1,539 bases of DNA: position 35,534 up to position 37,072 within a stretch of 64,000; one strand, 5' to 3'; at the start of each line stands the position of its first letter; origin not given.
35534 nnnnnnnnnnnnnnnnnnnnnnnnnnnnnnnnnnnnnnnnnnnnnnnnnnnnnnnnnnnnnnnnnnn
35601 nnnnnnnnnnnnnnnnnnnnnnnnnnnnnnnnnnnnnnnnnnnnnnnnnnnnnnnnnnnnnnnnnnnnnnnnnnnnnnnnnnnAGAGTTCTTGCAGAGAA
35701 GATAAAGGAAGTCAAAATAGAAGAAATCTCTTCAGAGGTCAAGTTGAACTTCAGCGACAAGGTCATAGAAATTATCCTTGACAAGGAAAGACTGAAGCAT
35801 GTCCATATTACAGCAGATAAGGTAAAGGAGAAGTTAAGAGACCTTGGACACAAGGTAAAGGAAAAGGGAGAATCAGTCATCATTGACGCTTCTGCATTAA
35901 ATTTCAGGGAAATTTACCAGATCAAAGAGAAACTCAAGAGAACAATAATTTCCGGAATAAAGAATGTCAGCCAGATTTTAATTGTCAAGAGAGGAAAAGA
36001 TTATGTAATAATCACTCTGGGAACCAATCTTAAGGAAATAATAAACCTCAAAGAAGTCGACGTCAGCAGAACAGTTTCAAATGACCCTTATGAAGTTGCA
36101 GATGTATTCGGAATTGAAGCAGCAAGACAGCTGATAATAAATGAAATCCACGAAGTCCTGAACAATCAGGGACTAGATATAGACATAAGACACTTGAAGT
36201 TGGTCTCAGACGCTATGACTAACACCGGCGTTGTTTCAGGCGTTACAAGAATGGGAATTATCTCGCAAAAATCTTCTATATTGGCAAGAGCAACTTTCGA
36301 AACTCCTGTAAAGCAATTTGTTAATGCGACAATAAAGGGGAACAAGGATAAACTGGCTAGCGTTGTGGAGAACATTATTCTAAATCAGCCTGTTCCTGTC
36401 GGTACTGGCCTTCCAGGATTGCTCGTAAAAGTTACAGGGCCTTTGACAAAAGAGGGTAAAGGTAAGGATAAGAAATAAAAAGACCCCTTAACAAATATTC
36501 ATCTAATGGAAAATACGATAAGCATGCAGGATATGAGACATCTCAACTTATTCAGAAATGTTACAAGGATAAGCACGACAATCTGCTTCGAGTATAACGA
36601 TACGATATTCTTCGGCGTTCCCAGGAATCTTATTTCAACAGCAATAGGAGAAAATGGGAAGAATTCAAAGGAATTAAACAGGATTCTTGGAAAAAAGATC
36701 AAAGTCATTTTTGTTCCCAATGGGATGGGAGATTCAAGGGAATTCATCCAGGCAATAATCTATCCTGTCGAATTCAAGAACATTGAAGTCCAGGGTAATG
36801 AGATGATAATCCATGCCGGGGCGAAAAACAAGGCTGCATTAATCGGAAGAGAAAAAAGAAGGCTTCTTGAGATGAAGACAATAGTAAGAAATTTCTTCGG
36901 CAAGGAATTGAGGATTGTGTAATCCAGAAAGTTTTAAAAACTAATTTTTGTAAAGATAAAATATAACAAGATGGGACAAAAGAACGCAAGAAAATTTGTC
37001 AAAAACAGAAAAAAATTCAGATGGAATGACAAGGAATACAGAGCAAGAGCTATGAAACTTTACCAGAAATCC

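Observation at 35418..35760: rpoA reads through the canonical archaeal A'/A'' split and is interrupted about 80 codons further downstream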

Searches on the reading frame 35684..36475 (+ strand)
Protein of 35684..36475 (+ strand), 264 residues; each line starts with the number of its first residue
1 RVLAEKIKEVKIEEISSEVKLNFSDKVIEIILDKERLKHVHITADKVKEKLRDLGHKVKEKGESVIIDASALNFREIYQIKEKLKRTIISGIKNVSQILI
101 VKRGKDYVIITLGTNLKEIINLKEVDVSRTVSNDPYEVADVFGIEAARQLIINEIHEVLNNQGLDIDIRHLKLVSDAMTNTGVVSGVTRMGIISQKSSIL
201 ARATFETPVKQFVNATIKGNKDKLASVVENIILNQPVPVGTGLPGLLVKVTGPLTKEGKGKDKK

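Call 5: search_protein_families(library=pfam, proteins=[window:35684-36475:+])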
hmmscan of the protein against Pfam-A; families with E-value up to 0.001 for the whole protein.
window:35684-36475:+ (264 aa): 1 family
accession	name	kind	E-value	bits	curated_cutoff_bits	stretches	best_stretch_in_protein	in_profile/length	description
PF04998.22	RNA_pol_Rpb1_5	-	9.9e-23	81.4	28.5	1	53-199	150-266/267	RNA polymerase Rpb1, domain 5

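Call 7: search_solved_structures(query=window:35684-36475:+, show_alignments=3, max_evalue=0.00001)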
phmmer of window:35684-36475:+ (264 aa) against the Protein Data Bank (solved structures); distinct sequences matched with E-value up to 0.00001: 107 (the best 60 are shown).
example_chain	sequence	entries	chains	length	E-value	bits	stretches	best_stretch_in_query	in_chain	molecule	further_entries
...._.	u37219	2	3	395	3.2e-50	174.3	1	3-247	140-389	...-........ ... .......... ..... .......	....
2y0s_C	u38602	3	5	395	8.1e-50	173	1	3-247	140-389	DNA-DIRECTED RNA POLYMERASE SUBUNIT A'' | DNA-DIRECTED RNA POLYMERASE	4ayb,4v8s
2pmz_C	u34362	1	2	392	1.1e-49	172.6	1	3-247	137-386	DNA-directed RNA polymerase subunit A""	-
3hkz_C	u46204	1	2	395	1.1e-49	172.5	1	3-247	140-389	DNA-directed RNA polymerase subunit A''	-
36rp_C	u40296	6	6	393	5.8e-48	166.9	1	3-249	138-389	DNA-directed RNA polymerase subunit Rpo1C | DNA-directed RNA polymerase subunit A''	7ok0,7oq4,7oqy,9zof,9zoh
36ro_C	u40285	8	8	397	1.7e-47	165.4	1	4-251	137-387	DNA-directed RNA polymerase subunit Rpo1C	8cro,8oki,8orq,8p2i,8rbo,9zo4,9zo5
4qiw_C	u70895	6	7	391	1.2e-45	159.3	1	4-248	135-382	DNA-directed RNA polymerase subunit A'' | DNA-directed RNA polymerase subunit A""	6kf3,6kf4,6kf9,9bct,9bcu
7a6h_A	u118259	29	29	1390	1.5e-31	113.2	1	27-250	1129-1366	DNA-directed RNA polymerase III subunit RPC1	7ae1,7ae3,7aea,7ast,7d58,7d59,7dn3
5fj8_A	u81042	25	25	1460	6.7e-25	91.4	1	46-243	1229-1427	DNA-DIRECTED RNA POLYMERASE III SUBUNIT RPC1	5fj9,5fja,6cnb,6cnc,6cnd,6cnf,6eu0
3h0g_A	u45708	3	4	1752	3.6e-23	85.8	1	101-243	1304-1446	DNA-directed RNA polymerase II subunit rpb1 | RNA polymerase II subunit Rpb1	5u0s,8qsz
7ega_o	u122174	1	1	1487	3.9e-22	82.4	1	102-248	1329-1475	DNA-directed RNA polymerase subunit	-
9eh1_A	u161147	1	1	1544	4.2e-22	82.3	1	102-248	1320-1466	DNA-directed RNA polymerase subunit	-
9fyx_A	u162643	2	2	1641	4.8e-22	82.1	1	102-248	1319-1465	DNA-directed RNA polymerase subunit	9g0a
28jc_A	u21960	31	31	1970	6.7e-22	81.6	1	102-248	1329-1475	DNA-directed RNA polymerase II subunit RPB1 | RPB1 | DNA-directed RNA polymerase subunit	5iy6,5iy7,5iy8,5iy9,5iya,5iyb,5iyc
29tk_A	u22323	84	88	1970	6.7e-22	81.6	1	102-248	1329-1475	DNA-directed RNA polymerase subunit | DNA-directed RNA polymerase II subunit RPB1 | RPB1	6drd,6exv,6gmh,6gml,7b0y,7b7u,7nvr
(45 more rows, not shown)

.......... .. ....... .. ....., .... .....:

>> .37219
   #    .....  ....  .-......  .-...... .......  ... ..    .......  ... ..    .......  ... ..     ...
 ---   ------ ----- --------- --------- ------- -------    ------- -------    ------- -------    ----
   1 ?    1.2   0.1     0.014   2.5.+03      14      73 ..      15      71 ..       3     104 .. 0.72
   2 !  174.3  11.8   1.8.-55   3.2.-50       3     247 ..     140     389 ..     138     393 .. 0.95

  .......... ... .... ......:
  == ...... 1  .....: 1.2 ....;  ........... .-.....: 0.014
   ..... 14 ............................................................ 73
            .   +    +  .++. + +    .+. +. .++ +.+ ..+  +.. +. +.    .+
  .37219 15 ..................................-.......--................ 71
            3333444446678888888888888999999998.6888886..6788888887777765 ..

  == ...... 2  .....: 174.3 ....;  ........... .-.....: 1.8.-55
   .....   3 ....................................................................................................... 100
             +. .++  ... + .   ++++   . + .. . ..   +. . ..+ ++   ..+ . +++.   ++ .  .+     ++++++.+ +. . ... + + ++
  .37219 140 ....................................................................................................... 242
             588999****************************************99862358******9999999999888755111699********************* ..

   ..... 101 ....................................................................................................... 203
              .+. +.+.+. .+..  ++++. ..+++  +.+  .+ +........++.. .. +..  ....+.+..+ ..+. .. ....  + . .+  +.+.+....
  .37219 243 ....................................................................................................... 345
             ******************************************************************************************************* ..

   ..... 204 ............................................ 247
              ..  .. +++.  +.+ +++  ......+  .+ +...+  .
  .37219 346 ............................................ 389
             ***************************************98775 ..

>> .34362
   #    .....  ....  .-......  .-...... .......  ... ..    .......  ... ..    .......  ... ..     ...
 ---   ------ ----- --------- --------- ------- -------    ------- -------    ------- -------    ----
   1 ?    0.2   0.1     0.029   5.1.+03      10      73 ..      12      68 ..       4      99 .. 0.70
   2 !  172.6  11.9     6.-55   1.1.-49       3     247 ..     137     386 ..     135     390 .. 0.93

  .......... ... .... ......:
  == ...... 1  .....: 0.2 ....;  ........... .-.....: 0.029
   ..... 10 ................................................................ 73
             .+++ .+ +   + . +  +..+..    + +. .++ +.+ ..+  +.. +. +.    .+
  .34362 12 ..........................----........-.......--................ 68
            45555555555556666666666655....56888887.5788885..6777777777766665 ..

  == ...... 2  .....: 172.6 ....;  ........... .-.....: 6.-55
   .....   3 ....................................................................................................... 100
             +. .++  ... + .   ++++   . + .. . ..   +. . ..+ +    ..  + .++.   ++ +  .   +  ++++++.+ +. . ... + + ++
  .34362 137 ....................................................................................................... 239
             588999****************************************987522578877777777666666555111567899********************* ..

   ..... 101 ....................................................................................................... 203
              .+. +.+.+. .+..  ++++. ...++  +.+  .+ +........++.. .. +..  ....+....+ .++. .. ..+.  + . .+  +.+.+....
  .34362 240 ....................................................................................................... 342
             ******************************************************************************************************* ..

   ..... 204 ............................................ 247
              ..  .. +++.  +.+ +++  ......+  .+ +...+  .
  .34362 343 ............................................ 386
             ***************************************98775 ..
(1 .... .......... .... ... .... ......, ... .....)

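Call 37: find_homologous_proteins(query=window:35684-36475:+, max_evalue=1e-60)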
Query window:35684-36475:+ (264 aa): 1292 proteins with E <= 1e-60 among 4643 candidates; the best 120 are listed.
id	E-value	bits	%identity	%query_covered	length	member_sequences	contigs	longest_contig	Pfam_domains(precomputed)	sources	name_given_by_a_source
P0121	6.7e-146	502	100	92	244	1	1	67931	PF04998.23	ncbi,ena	-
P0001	1.8e-144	498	92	100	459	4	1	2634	PF04998.23,PF05000.23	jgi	-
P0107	1.8e-128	445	80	100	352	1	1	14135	PF04998.23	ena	-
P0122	1.8e-109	383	72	97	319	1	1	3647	PF04998.23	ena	-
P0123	5.4e-109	381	70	96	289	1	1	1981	PF04998.23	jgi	jgi:DNA-directed RNA polymerase subunit A"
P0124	1.1e-108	380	72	97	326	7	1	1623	PF04998.23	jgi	jgi:DNA-directed RNA polymerase subunit A"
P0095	2.9e-108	379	70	97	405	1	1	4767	PF04998.23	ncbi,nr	ncbi:MAG: hypothetical protein KJ566_03185, partial [Nanoarchaeota archaeon]|nr:hypothetical protein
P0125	3.4e-108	379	72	99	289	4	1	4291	PF04998.23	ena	-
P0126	5.7e-108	378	69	97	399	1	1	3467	PF04998.23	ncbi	ncbi:MAG: hypothetical protein ACE5ES_02550, partial [Candidatus Nanoarchaeia archaeon]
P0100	1.1e-107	377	72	99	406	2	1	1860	PF04998.23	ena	-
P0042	4.3e-107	375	70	97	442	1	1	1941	PF04998.23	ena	-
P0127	7.4e-107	374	70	97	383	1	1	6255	PF04998.23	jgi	-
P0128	7.9e-107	374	69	99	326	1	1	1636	PF04998.23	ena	-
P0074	1.2e-106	374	69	97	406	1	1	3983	PF04998.23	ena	-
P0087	1.5e-106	373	70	97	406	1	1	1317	PF04998.23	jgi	jgi:DNA-directed RNA polymerase subunit A"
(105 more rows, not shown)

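Call 38: find_encoding_contigs(protein=P0121, flank=4000, max_places=6)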
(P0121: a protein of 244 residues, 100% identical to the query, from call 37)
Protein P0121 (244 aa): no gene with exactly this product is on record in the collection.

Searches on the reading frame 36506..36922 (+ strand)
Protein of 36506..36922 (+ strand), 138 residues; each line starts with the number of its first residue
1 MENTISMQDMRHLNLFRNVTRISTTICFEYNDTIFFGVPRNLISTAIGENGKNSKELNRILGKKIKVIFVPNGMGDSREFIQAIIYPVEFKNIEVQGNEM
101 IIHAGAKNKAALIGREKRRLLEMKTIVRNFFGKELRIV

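Call 5: search_protein_families(library=pfam, proteins=[window:36506-36919:+])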
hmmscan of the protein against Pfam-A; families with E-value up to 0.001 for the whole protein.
window:36506-36919:+ (138 aa): 1 family
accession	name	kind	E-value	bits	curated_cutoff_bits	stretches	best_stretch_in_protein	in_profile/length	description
PF13184.12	KH_5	-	0.00013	22.5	27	1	43-95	19-69/69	NusA-like KH domain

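Call 33: find_encoding_contigs(protein=window:36506-36922:+, flank=5000, max_places=10)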
Protein window:36506-36922:+ (138 aa): no gene with exactly this product is on record in the collection.
